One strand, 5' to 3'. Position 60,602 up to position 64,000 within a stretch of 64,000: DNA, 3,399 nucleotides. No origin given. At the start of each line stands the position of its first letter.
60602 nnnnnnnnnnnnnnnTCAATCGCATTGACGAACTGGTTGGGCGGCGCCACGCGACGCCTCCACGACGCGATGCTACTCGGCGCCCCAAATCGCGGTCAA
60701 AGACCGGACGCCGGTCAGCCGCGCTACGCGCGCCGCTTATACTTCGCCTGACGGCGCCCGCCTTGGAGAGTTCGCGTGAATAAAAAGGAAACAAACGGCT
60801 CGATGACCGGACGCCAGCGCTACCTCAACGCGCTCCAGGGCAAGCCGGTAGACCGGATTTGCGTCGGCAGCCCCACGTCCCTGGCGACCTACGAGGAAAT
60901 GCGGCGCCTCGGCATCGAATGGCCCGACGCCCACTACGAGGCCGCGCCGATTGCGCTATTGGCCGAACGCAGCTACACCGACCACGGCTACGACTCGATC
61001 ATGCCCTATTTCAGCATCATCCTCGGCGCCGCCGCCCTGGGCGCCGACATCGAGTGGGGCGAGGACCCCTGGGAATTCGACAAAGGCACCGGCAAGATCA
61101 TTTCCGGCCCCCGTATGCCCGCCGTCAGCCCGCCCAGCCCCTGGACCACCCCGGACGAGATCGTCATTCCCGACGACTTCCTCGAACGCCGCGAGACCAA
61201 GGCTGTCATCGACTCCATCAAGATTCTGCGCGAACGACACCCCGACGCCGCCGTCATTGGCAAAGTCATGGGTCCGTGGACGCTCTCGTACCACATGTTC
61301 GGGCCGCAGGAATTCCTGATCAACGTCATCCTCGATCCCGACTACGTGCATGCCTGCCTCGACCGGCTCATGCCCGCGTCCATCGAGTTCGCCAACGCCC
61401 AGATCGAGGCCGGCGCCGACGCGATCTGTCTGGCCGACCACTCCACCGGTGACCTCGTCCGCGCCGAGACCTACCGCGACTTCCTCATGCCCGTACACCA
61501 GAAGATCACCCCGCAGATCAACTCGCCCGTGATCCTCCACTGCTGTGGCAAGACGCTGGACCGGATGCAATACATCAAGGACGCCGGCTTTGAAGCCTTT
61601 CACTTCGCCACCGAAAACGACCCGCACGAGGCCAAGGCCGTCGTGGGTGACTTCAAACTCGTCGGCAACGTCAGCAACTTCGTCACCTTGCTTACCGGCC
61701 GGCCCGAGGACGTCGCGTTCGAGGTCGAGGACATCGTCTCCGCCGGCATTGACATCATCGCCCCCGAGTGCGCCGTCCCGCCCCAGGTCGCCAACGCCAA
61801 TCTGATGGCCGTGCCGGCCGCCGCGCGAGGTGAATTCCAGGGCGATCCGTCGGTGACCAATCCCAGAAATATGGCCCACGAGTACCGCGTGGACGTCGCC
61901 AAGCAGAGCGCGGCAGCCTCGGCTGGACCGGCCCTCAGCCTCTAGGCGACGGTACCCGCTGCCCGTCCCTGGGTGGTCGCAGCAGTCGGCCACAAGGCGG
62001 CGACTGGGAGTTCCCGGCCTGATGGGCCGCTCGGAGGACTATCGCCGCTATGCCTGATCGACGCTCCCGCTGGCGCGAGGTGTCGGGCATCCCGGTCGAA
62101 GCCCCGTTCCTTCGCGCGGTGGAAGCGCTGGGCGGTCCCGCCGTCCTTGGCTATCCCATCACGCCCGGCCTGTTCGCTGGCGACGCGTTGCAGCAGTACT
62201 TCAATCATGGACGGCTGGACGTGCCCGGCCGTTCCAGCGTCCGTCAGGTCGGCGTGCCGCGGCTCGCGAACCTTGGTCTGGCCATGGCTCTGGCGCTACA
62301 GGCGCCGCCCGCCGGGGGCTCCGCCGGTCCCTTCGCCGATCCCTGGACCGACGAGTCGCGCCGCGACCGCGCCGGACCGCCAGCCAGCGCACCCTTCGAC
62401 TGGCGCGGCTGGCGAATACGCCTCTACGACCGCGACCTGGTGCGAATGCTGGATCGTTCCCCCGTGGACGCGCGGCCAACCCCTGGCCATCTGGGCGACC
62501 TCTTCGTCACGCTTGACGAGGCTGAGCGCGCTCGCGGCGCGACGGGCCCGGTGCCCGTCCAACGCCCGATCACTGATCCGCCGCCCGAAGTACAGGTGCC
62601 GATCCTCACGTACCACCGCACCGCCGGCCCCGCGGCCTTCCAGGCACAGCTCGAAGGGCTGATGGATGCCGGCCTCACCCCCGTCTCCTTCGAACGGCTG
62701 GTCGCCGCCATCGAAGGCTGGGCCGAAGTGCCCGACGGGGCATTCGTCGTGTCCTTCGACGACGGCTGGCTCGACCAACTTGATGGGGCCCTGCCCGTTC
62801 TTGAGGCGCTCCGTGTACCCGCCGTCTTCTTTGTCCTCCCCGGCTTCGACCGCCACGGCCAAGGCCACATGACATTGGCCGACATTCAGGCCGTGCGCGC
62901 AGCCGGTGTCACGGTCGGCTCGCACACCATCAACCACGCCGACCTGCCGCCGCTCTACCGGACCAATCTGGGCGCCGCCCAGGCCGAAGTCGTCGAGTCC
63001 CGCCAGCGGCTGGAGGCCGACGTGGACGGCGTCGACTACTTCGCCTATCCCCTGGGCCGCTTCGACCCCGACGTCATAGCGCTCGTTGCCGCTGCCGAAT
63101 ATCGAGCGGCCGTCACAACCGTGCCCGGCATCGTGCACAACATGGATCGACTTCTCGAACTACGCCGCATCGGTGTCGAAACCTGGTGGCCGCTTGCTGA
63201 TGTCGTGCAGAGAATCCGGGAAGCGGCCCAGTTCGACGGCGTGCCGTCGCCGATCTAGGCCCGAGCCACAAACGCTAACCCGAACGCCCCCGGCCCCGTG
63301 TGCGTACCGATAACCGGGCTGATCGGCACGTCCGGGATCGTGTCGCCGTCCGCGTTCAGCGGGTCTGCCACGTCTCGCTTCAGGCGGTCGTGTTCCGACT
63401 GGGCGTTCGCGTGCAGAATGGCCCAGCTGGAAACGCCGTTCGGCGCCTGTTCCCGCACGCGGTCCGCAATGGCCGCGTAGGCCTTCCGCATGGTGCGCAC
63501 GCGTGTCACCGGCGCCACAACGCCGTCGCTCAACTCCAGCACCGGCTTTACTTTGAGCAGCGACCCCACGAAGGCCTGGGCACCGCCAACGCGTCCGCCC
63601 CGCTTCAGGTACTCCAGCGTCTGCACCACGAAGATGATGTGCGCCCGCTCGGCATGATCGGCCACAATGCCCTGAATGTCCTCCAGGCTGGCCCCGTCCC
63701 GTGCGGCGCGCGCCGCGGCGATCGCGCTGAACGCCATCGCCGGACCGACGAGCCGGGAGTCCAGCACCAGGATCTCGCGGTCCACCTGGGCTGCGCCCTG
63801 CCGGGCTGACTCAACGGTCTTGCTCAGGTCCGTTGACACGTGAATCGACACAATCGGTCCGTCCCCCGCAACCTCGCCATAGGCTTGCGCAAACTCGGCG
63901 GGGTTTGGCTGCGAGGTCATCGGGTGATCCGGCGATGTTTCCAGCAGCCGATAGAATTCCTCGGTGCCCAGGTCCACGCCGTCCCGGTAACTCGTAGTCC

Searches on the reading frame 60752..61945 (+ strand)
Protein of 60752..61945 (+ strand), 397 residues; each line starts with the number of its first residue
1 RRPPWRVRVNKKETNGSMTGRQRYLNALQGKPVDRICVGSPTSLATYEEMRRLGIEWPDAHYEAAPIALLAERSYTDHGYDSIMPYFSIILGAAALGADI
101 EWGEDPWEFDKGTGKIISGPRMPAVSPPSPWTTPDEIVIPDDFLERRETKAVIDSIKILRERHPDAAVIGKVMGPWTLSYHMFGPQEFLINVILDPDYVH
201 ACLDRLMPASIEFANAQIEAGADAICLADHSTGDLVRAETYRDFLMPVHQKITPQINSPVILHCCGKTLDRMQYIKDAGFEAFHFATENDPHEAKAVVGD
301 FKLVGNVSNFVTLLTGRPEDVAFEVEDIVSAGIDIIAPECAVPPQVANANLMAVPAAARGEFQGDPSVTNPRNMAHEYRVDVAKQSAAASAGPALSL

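Call 27: search_protein_families(library=pfam, proteins=[window:60752-61945:+], max_evalue=0.00001)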
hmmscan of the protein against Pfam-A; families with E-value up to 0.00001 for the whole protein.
window:60752-61945:+ (397 aa): 1 family
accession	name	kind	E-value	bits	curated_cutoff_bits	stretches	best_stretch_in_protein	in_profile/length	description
PF01208.23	URO-D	-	9.5e-59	199.6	23.9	1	21-359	3-344/346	Uroporphyrinogen decarboxylase (URO-D)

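Call 36: search_protein_families(library=ncbifam, proteins=[window:60752-61945:+], max_evalue=0.00001)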
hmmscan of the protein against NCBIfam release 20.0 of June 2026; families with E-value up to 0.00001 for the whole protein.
window:60752-61945:+ (397 aa): 5 families
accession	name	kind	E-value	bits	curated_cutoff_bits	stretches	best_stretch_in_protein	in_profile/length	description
NF004889.0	PRK06252.1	subfamily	3.1e-70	236.9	244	1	18-358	4-333/340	methylcobalamin:coenzyme M methyltransferase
TIGR01463.1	mtaA_cmuA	subfamily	1.1e-67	228.7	235.4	1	17-357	2-334/340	MtaA/CmuA family methyltransferase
NF040654.1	MtaA_Meth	equivalog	3.3e-65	220.2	400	1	18-362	1-335/337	methylcobamide:CoM methyltransferase MtaA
NF041608.1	methylcob_mtaseMtbA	equivalog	5e-46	157.3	600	1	19-355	5-331/339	methylcobamide:CoM methyltransferase MtbA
TIGR01464.1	hemE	equivalog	1.5e-15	57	302.95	1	146-309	111-284/338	uroporphyrinogen decarboxylase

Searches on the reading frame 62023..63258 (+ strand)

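Call 36: search_protein_families(library=ncbifam, proteins=[window:62023-63258:+], max_evalue=0.00001)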
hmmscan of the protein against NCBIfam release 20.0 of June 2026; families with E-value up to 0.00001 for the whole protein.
window:62023-63258:+ (411 aa): 2 families
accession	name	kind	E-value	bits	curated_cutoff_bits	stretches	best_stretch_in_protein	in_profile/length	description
TIGR03938.2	deacetyl_PgaB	equivalog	1e-08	34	321.9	1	203-271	28-96/621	poly-beta-1,6-N-acetyl-D-glucosamine N-deacetylase PgaB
NF011177.0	PRK14582.1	equivalog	2.4e-07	29.4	923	1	205-270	73-138/671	poly-beta-1,6-N-acetyl-D-glucosamine N-deacetylase PgaB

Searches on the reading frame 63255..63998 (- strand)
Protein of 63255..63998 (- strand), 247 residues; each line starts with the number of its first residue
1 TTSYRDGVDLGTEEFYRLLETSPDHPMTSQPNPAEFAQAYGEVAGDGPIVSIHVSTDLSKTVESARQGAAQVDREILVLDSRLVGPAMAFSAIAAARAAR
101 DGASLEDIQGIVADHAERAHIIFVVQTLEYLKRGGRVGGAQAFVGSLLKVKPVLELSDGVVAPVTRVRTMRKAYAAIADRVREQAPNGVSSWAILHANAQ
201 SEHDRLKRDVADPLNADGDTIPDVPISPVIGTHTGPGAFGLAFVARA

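Call 36: search_protein_families(library=ncbifam, proteins=[window:63255-63998:-], max_evalue=0.00001)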
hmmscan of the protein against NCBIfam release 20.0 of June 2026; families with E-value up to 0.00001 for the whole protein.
window:63255-63998:- (247 aa): 2 families
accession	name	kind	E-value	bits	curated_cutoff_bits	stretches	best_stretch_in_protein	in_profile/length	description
TIGR00762.1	DegV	domain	4.3e-70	236.1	99.7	1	2-243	33-275/276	DegV family EDD domain-containing protein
NF038249.1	fatty_FakB1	equivalog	1.8e-37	129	350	1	3-246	37-282/286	fatty acid kinase binding subunit FakB1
